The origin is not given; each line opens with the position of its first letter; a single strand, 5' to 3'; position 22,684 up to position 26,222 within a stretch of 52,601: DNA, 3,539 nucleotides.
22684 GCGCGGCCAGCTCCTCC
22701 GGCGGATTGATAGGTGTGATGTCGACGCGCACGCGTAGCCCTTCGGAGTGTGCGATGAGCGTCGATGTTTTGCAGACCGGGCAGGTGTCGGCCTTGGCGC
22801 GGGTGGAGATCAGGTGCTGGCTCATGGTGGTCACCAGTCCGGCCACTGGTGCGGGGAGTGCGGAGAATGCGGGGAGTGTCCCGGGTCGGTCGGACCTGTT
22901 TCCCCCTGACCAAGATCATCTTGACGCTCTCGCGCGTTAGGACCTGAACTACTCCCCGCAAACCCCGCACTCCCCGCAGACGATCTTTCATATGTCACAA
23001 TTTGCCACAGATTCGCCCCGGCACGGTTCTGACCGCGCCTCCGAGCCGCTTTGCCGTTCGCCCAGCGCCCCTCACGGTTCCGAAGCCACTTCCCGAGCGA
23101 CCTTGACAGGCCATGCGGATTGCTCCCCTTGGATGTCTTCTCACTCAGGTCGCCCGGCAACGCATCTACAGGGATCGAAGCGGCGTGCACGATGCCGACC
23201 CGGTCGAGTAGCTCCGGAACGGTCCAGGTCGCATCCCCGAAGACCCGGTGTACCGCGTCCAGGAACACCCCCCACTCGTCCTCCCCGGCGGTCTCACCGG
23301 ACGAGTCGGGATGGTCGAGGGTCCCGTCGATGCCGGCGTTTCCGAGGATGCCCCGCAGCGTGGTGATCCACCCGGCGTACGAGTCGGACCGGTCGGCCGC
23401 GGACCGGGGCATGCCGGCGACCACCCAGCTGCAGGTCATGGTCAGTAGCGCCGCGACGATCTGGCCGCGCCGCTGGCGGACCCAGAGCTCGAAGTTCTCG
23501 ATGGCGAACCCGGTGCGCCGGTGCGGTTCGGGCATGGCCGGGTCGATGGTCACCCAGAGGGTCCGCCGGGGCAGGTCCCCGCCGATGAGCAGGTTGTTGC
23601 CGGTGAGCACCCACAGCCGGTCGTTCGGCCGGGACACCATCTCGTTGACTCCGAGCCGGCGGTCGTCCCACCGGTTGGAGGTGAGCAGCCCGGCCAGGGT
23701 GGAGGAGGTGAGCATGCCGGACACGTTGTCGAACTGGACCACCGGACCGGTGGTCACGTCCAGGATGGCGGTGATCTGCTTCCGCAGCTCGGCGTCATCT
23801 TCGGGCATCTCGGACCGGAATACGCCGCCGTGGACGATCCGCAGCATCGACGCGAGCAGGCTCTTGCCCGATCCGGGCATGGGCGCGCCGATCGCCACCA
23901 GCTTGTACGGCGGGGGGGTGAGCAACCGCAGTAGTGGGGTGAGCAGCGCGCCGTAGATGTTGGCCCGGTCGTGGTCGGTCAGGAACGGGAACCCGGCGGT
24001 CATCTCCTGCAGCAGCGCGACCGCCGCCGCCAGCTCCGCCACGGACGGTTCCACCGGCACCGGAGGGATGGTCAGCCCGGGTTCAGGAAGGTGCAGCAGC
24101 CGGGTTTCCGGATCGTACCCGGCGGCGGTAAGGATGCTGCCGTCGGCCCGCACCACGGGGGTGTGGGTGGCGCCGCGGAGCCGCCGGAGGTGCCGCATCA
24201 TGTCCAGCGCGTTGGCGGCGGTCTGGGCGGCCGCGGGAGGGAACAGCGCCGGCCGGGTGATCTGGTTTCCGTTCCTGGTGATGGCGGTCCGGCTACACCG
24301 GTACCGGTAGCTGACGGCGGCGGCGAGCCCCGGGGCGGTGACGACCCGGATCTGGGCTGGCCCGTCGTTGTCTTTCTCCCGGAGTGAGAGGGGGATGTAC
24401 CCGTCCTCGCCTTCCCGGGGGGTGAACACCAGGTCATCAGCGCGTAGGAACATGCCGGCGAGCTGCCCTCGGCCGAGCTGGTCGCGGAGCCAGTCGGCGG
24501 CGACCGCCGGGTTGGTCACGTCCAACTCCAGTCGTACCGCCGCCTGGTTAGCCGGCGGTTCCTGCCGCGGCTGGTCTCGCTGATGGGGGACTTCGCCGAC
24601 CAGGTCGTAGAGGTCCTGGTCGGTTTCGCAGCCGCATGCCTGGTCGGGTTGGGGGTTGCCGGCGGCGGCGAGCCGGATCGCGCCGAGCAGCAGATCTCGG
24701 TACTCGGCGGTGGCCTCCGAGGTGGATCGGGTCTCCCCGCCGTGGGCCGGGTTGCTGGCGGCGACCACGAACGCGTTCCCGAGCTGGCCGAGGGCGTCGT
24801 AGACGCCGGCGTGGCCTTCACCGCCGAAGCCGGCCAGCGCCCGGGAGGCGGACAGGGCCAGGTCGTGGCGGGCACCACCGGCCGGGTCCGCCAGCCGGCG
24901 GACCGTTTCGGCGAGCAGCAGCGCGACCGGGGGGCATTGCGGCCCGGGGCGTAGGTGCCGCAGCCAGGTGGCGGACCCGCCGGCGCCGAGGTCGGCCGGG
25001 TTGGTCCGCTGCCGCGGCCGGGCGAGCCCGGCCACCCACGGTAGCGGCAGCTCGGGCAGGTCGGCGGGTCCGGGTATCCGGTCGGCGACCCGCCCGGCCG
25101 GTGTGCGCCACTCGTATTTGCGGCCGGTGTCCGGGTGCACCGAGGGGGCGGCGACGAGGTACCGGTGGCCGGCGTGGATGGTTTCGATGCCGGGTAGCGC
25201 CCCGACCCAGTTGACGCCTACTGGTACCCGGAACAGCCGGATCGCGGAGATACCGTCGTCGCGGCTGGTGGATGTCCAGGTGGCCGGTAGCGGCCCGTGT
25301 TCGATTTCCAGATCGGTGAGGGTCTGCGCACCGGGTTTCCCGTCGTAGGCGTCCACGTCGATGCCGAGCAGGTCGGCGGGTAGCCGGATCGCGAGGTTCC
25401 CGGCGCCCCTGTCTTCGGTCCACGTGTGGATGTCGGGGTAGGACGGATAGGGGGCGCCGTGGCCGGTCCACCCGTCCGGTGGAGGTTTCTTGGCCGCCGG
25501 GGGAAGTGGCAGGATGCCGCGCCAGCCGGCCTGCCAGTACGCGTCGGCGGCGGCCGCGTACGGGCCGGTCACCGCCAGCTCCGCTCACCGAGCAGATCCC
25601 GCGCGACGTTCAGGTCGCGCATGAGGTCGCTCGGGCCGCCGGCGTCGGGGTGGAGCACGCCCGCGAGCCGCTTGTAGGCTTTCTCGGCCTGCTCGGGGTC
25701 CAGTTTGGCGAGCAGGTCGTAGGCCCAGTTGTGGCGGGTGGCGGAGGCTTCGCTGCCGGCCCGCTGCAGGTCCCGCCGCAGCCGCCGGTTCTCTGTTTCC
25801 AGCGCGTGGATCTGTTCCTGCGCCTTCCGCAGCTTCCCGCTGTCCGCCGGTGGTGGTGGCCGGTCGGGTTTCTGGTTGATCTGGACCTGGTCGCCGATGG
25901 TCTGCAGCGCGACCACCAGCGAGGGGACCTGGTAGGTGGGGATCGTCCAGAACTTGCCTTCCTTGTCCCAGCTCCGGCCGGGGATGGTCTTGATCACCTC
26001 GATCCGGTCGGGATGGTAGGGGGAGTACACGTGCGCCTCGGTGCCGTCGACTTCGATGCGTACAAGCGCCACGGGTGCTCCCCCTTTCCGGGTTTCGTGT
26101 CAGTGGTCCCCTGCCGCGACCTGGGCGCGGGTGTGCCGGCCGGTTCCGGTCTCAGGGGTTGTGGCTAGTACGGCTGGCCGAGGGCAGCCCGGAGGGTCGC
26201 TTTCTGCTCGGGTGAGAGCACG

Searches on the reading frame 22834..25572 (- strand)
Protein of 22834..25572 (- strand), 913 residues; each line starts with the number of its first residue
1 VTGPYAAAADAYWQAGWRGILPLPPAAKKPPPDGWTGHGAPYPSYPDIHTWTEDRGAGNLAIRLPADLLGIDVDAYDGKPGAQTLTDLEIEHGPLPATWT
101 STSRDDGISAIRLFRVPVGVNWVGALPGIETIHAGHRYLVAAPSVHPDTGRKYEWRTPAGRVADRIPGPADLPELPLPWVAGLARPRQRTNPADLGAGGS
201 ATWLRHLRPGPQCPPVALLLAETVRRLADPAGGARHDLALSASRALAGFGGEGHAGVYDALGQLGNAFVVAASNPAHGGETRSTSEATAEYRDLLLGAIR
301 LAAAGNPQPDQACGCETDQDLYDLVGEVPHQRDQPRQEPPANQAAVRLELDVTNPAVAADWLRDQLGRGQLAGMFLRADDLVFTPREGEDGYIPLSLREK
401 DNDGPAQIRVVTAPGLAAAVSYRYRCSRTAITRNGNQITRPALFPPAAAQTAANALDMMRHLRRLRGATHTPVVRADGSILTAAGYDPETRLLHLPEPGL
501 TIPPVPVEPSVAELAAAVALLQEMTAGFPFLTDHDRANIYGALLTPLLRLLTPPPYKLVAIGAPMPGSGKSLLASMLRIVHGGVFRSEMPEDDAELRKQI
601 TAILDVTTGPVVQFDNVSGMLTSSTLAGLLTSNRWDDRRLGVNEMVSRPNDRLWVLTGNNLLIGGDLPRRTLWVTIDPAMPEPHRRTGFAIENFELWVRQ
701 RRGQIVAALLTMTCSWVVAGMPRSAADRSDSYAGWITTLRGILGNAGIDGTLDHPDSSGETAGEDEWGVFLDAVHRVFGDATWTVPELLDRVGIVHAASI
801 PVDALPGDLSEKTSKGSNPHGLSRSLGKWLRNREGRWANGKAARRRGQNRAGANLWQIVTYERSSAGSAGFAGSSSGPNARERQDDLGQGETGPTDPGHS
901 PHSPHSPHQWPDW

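Call 12: search_protein_families(library=pfam, proteins=[window:22834-25572:-], max_evalue=0.01)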
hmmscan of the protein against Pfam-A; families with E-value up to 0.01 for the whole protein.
window:22834-25572:- (913 aa): 1 family
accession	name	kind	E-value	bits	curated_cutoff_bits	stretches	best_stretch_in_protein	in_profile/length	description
PF09250.16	Prim-Pol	-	2.2e-20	74.2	22.8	1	10-167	2-150/158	Bifunctional DNA primase/polymerase, N-terminal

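Call 13: search_protein_families(library=phrogs, proteins=[window:22834-25572:-], max_evalue=0.01)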
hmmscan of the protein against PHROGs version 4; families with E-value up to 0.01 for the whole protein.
window:22834-25572:- (913 aa): 7 families
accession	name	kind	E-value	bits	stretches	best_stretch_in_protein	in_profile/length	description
phrog_1156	-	DNA, RNA and nucleotide metabolism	5e-55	188.4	1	2-327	10-342/855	DNA primase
phrog_19930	-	DNA, RNA and nucleotide metabolism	2.2e-50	172.8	1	464-861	481-861/865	DNA polymerase/primase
phrog_11515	-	DNA, RNA and nucleotide metabolism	1.3e-48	166.6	1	5-282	10-286/787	DNA polymerase/primase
phrog_10537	-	unknown function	2.6e-46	159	1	461-787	821-1156/1229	-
phrog_29234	-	unknown function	9.2e-39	134.1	1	455-743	455-740/887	-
phrog_695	-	DNA, RNA and nucleotide metabolism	1.1e-09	38.6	1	5-262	7-241/704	DNA polymerase/primase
phrog_5852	-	DNA, RNA and nucleotide metabolism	0.00016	22.1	1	48-158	126-230/242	DNA polymerase/primase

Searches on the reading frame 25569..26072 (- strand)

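Call 36: search_protein_families(library=pfam, proteins=[window:25569-26072:-], max_evalue=0.001)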
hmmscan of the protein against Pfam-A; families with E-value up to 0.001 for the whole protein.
window:25569-26072:- (167 aa): 1 family
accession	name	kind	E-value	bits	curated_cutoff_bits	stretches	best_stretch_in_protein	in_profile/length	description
PF07443.18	HARP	-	1.2e-06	28.4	25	1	15-66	3-53/55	HepA-related protein (HARP)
